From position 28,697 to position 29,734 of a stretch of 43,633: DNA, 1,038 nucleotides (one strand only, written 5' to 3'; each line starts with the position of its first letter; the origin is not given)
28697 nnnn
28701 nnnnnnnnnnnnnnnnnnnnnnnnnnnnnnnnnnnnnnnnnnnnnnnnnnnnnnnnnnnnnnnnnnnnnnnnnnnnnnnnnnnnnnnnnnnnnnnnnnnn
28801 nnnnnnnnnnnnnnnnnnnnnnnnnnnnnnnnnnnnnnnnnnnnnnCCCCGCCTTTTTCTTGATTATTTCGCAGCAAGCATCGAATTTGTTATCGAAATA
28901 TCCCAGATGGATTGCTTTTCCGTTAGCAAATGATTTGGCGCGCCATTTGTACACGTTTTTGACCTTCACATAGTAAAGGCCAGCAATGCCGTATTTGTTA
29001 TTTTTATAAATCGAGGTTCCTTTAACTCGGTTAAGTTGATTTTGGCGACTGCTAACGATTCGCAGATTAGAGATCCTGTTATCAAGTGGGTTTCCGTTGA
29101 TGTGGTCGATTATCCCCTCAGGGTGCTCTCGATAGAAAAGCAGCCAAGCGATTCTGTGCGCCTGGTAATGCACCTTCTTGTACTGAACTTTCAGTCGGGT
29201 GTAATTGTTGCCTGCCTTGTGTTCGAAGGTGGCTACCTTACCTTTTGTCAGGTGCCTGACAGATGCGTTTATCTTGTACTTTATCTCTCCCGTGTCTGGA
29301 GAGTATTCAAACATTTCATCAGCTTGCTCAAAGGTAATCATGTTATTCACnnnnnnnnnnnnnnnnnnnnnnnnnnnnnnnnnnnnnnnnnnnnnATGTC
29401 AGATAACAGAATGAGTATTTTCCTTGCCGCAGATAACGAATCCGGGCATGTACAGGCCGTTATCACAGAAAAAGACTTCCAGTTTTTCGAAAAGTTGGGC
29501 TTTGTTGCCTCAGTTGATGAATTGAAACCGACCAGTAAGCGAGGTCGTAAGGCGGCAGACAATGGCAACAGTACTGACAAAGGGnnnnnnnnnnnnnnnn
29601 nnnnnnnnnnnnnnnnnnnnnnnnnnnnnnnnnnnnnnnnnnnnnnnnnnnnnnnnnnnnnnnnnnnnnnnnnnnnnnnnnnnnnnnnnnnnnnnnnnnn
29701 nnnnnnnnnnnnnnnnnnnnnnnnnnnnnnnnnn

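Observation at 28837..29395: HNH paralog 4 lies antisense inside the structural operon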

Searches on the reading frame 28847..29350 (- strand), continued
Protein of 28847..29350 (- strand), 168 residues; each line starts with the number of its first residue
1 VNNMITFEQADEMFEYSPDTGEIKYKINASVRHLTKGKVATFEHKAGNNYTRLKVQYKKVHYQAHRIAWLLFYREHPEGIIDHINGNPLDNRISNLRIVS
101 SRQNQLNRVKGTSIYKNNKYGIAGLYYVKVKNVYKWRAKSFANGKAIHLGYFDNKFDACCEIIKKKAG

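Call 27: search_solved_structures(query=window:28847-29341:-, max_evalue=1, show_alignments=2)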
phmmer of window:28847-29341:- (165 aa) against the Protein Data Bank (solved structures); distinct sequences matched with E-value up to 1: 3.
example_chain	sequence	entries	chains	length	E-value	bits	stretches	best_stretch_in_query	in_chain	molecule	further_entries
1u3e_M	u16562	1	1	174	0.002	21.4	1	46-109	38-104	HNH homing endonuclease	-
4yk1_A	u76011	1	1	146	0.59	13.4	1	72-120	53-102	Bartonella effector protein (Bep) substrate of VirB T4SS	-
3zri_A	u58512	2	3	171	0.84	12.9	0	62-106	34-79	CLPB PROTEIN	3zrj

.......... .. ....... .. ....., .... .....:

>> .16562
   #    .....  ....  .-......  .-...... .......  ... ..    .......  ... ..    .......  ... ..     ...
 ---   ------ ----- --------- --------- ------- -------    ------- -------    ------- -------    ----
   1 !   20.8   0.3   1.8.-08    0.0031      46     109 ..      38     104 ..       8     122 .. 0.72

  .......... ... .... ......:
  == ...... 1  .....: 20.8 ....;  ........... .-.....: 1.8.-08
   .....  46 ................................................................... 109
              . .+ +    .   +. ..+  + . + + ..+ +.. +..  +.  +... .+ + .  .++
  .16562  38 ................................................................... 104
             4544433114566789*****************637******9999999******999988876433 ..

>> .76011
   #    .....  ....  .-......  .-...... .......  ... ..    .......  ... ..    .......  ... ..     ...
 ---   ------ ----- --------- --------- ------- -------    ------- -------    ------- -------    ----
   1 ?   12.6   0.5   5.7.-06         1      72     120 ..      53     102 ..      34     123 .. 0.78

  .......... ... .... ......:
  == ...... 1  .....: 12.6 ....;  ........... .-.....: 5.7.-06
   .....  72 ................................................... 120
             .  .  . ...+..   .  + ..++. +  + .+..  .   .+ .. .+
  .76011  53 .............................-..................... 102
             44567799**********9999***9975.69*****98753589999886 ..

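Call 38: find_related_loci(query=window:28847-29341:-, collection=genome_contigs, flank=3000)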
Query window:28847-29341:- (165 aa) in genome_contigs; peptide patterns used: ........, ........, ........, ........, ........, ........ (x = any residue, [..] = any of these).
63 stretches matched a pattern, but none encodes a relative of the query by tblastn (E <= 1e-3).

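Call 39: find_related_loci(query=window:28847-29341:-, collection=viral_contigs, flank=3000)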
Query window:28847-29341:- (165 aa) in viral_contigs; peptide patterns used: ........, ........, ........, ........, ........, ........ (x = any residue, [..] = any of these).
15 stretches matched a pattern; 1 encode a relative of the query (tblastn E <= 1e-3); 1 distinct loci.
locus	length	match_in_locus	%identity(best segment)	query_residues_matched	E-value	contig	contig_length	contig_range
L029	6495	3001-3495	100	1-165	2e-113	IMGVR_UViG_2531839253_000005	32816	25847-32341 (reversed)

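Call 40: list_cluster_members(proteins=[window:28847-29341:-])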
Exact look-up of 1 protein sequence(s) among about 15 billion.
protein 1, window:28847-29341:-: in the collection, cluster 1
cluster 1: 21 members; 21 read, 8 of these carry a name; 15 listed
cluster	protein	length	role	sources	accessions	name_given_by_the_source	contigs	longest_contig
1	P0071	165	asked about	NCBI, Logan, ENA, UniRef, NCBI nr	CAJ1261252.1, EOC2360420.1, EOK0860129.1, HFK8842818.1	hypothetical protein JMT78AECX_JMT78AEC_01850 [Escherichia coli] | HNH endonuclease signature motif containing protein n=1 Tax=Escherichia coli TaxID=562 ... | HNH endonuclease signature motif containing protein [Escherichia coli]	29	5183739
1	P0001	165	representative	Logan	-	-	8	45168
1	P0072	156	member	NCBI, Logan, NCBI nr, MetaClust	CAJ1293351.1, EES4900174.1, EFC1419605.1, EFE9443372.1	TPA: HNH endonuclease [Escherichia coli] | HNH endonuclease [Escherichia coli] | status=active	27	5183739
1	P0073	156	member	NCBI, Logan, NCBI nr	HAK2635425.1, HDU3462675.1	TPA: HNH endonuclease [Salmonella enterica] | HNH endonuclease [Salmonella enterica]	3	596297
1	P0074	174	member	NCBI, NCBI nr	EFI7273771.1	HNH endonuclease [Escherichia coli]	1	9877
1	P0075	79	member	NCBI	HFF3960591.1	TPA: hypothetical protein ACGCQF_004836, partial [Escherichia coli]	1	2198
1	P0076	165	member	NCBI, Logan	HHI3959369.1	TPA: HNH endonuclease signature motif containing protein [Escherichia coli]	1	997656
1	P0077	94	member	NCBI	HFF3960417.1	TPA: HNH endonuclease signature motif containing protein, partial [Escherichia coli]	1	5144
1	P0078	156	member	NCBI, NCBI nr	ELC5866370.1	HNH endonuclease [Escherichia coli]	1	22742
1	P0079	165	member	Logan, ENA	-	-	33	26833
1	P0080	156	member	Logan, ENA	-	-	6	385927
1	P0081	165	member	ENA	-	-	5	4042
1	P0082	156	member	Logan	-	-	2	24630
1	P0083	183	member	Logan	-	-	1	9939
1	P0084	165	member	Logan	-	-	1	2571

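Call 47: predict_structure(alignment_id=A2)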
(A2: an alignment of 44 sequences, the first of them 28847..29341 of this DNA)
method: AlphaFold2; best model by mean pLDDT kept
length: 165 residues; sequences in the alignment: 44
mean_pLDDT: 88.7   pTM: 0.66
mean pLDDT of the five models: 88.7, 88.6, 88.3, 88.2, 87.4
residues with pLDDT >= 90: 109; 70-90: 40; 50-70: 13; < 50: 3
segments of 3 or more residues with pLDDT < 50: 110-112
pLDDT, mean of each block of 10 residues (from residue 1): 97 98 91 96 87 96 98 95 91 91 64 59 90 87 90 93 78
secondary structure, 60 per line:
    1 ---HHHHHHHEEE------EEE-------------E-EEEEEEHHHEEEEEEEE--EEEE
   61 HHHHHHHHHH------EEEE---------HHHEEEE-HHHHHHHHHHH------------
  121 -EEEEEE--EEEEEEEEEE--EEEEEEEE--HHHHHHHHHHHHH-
elements in order: H4-10 E11-13 E20-22 E38-43 E47-54 E57-60 H61-70 E77-80 E93-96 H98-108 E122-127 E130-139 E142-149 H152-164

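Call 50: fold_search(model_id=the predicted structure, library=pdb)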
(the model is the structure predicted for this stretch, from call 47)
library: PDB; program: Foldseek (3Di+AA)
matches with E <= 10: 263; with E <= 0.001: 0
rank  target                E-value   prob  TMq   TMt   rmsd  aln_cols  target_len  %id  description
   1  7et5                  6.4e-01  0.92  0.20  0.33   2.0        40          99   22  Crystal structure of Arabidopsis TEM1 AP2 domain (released 2021-09-15)
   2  7wq5_A                8.6e-01  0.18  0.28  0.27  14.2       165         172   10  Crystal structure of Arabidopsis transcriptional factor WRINKLED1 with dsDNA (released 2022-08-31)
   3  7et4_G                9.1e-01  0.89  0.21  0.34   2.3        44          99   20  Crystal structure of Arabidopsis TEM1 AP2 domain (released 2021-09-15)
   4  3rmp_C                1.2e+00  0.60  0.23  0.45   2.7        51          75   27  Structural basis for the recognition of attP substrates by P4-like integrases (released 2012-04-25)
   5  7et4_J                1.2e+00  0.87  0.20  0.32   2.0        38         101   18  Crystal structure of Arabidopsis TEM1 AP2 domain (released 2021-09-15)
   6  7m3p_A                1.2e+00  0.09  0.15  0.15  14.0        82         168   15  Xrcc4-Spc110p(164-207) fusion (released 2021-05-12)
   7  5aqw                  1.2e+00  0.06  0.19  0.10  15.3       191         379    8  Fragment-based screening of HSP70 sheds light on the functional role of ATP-binding site residues (released 2016-10-05)
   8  4kbo                  1.2e+00  0.04  0.14  0.08  14.5       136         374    9  Crystal structure of the human Mortalin (GRP75) ATPase domain in the apo form (released 2014-04-02)
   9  4fuw_B                1.3e+00  0.04  0.13  0.14  17.2       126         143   13  Crystal structure of Ego3 mutant (released 2012-11-28)
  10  8upm_A                1.3e+00  0.01  0.11  0.05  18.5       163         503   15  Pfr state of Stigmatella aurantiaca bacteriophytochrome 2 (released 2024-09-25)
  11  2n3f_MODEL_1_A        1.4e+00  0.08  0.20  0.21  14.2       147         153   12  Solution structure of both dsRBDs of DRB4 along with linker (viz. DRB4(1-153)) (released 2016-09-07)
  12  5cj4_D                1.4e+00  0.06  0.14  0.13  14.4        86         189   12  Crystal Structure of Amino Acids 1562-1622 of MYH7 (released 2015-12-02)
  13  8iuf_B4               1.4e+00  0.02  0.13  0.12  25.3       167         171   13  Cryo-EM structure of Euglena gracilis super-complex I+III2+IV, composite (released 2024-02-28)
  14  3jtz                  1.5e+00  0.51  0.22  0.41   2.9        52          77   27  Structure of the arm-type binding domain of HPI integrase (released 2009-10-06)
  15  3igm_B                1.5e+00  0.21  0.17  0.38  12.0        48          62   21  A 2.2A crystal structure of the AP2 domain of PF14_0633 from P. falciparum, bound as a domain-swapped dimer to its cog (released 2009-11-10)
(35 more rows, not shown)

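Call 55: find_related_loci(query=L020:632-1903:-, collection=viral_contigs, flank=2500)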
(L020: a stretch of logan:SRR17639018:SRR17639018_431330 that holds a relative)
Query L020:632-1903:- (423 aa) in viral_contigs; peptide patterns used: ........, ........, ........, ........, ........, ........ (x = any residue, [..] = any of these).
327 stretches matched a pattern; 324 encode a relative of the query (tblastn E <= 1e-3); the best 80 are kept; 80 distinct loci.
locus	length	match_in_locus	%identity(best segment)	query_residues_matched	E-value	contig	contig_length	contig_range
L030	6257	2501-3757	65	3-421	1e-176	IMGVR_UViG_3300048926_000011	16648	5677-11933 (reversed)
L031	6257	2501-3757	64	3-421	1e-175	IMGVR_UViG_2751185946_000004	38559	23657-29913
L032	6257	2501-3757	64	3-421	2e-175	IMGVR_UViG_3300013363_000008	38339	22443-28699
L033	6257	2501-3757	64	3-421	3e-175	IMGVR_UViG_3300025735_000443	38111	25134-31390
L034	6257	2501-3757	64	3-421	3e-175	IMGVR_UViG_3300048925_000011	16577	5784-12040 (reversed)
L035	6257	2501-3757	64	3-421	3e-175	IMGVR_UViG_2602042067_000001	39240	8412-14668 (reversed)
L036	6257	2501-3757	63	3-421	3e-175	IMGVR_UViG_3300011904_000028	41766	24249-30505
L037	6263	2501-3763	63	1-421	8e-175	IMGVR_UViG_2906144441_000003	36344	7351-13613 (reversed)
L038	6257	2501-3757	64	3-421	2e-174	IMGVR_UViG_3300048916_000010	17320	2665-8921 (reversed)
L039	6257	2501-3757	64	3-421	1e-174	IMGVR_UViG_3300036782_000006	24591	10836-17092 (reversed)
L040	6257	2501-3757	63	3-421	1e-174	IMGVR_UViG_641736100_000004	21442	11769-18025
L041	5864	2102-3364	63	1-421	2e-174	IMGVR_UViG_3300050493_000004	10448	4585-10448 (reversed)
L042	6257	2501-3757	63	3-421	4e-174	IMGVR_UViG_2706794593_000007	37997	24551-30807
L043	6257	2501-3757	63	3-421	6e-174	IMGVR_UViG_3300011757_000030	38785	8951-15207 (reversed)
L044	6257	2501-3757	63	3-421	4e-174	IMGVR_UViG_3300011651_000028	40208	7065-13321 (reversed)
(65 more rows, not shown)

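Call 61: find_related_loci(query=A3, collection=metagenome_contigs, flank=2500)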
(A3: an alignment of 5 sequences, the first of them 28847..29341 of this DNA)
Query A3 (165 aa) in metagenome_contigs; peptide patterns used: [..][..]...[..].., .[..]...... (x = any residue, [..] = any of these).
275 stretches matched a pattern; 130 encode a relative of the query (tblastn E <= 1e-3); the best 80 are kept; 80 distinct loci.
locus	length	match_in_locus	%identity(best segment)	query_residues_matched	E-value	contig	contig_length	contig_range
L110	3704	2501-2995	99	1-165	8e-111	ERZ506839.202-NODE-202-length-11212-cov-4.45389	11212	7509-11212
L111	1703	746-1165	42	9-154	7e-27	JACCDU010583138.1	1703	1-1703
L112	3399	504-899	43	11-155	3e-25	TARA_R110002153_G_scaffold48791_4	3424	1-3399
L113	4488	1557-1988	41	6-155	7e-25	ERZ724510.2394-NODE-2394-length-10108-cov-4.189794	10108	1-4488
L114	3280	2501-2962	37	1-155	1e-24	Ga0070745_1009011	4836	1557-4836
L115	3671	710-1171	37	1-155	2e-24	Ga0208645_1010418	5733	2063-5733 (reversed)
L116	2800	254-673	38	9-154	2e-24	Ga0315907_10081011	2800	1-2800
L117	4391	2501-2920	38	1-150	3e-24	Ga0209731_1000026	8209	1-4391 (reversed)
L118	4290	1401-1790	43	11-152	2e-23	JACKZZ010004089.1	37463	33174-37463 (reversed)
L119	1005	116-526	37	2-149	6e-24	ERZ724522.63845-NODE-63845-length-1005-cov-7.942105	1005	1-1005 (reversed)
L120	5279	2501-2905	41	3-150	5e-23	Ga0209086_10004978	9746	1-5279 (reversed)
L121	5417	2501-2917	36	9-162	2e-22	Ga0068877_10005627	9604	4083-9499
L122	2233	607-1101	31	2-157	2e-22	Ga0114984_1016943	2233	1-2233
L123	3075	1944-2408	35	2-155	1e-22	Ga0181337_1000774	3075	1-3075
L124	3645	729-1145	36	9-162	2e-22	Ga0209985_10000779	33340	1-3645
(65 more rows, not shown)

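Call 62: find_related_loci(query=A3, collection=viral_contigs, flank=2500)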
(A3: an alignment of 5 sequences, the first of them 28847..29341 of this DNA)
Query A3 (165 aa) in viral_contigs; peptide patterns used: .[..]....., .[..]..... (x = any residue, [..] = any of these).
582 stretches matched a pattern; 71 encode a relative of the query (tblastn E <= 1e-3); 71 distinct loci.
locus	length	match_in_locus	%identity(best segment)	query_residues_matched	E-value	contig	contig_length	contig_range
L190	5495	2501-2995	100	1-165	1e-111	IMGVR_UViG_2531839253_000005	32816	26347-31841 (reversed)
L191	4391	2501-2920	38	1-150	5e-24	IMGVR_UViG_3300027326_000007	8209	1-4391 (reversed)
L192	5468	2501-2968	35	1-165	8e-24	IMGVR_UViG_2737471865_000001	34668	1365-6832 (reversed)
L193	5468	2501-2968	35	1-165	8e-24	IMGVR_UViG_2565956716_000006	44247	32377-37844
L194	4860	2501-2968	35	1-165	8e-24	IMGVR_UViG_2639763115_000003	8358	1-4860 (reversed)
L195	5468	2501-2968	35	1-165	8e-24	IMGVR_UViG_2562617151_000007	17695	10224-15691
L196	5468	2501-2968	35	1-165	8e-24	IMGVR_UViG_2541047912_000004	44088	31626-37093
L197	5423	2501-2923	36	3-155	1e-23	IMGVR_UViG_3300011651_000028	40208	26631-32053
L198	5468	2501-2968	35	1-165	8e-24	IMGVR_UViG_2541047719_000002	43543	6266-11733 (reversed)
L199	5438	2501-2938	38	2-150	6e-23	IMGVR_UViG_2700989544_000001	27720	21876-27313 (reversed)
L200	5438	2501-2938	38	2-150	6e-23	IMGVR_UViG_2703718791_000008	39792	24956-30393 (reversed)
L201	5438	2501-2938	38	2-150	6e-23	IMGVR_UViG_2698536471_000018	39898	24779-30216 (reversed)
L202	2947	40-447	41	9-155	4e-22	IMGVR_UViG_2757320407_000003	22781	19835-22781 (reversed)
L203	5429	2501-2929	38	1-155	5e-22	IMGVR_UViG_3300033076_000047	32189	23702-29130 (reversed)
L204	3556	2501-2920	36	1-151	1e-21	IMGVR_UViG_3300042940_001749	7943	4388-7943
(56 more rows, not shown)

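Call 65: find_encoding_contigs(protein=P0004, flank=3000, max_places=4)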
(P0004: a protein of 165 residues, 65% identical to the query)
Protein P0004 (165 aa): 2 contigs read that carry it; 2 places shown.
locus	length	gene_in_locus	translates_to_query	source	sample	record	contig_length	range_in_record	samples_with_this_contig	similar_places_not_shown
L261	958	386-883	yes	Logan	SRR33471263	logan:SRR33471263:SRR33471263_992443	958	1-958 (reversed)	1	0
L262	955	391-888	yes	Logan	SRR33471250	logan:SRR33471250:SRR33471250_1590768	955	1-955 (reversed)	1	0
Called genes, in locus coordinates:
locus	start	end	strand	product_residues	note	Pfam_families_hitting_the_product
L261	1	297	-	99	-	?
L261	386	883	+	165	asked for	PF13392:HNH_3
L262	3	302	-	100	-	?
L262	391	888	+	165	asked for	PF13392:HNH_3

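Call 69: search_protein_families(library=pfam, proteins=[window:28847-29341:-], max_evalue=1)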
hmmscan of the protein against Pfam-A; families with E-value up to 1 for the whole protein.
window:28847-29341:- (165 aa): 1 family
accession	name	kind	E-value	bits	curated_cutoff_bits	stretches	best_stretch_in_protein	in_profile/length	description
PF13392.12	HNH_3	-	8.5e-16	57.8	24.8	1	59-102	1-45/46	HNH endonuclease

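Call 70: search_protein_families(library=phrogs, proteins=[window:28847-29341:-], max_evalue=0.001)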
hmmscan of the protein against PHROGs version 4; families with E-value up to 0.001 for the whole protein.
window:28847-29341:- (165 aa): 13 families
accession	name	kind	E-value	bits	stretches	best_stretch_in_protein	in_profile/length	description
phrog_99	-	DNA, RNA and nucleotide metabolism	4.6e-47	162.5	1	1-162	108-255/383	HNH endonuclease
phrog_4578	-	DNA, RNA and nucleotide metabolism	1.4e-20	74.5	1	59-159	12-107/130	HNH endonuclease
phrog_3593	-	DNA, RNA and nucleotide metabolism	1.8e-14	54.9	1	45-162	81-192/210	HNH endonuclease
phrog_59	-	DNA, RNA and nucleotide metabolism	3.7e-13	50.6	1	28-133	158-266/423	HNH endonuclease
phrog_959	-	DNA, RNA and nucleotide metabolism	4.7e-13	50.1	1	18-123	24-124/138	HNH endonuclease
phrog_1492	-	DNA, RNA and nucleotide metabolism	2.4e-10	41.1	1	26-107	77-161/414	HNH endonuclease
phrog_36769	-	unknown function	1.8e-07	31.8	1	57-149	237-330/367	-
phrog_826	-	DNA, RNA and nucleotide metabolism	2.7e-07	31.4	1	45-104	95-157/281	HNH endonuclease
phrog_374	-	DNA, RNA and nucleotide metabolism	1.5e-06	28.3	1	78-155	326-395/617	HNH endonuclease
phrog_13470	-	DNA, RNA and nucleotide metabolism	1.7e-05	26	1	81-155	59-131/152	HNH endonuclease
phrog_1891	-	DNA, RNA and nucleotide metabolism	7.5e-05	23.3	1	43-129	148-235/255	HNH endonuclease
phrog_10822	-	DNA, RNA and nucleotide metabolism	0.00018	22.2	1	78-96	121-139/245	HNH endonuclease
phrog_953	-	DNA, RNA and nucleotide metabolism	0.00022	21.7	1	96-155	296-350/420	HNH endonuclease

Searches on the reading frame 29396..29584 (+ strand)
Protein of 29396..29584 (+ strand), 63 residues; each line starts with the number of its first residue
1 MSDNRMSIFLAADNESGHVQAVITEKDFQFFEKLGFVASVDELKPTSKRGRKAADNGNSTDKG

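Call 5: search_protein_families(library=pfam, proteins=[window:29396-29584:+], max_evalue=0.01)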
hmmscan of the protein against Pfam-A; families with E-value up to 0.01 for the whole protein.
window:29396-29584:+ (63 aa): 0 families

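Call 70: search_protein_families(library=phrogs, proteins=[window:29396-29584:+], max_evalue=0.001)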
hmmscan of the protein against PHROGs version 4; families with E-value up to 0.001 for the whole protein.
window:29396-29584:+ (63 aa): 1 family
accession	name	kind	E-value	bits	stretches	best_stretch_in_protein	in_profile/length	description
phrog_3251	-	unknown function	2.5e-41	140.8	1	4-63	2-61/61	-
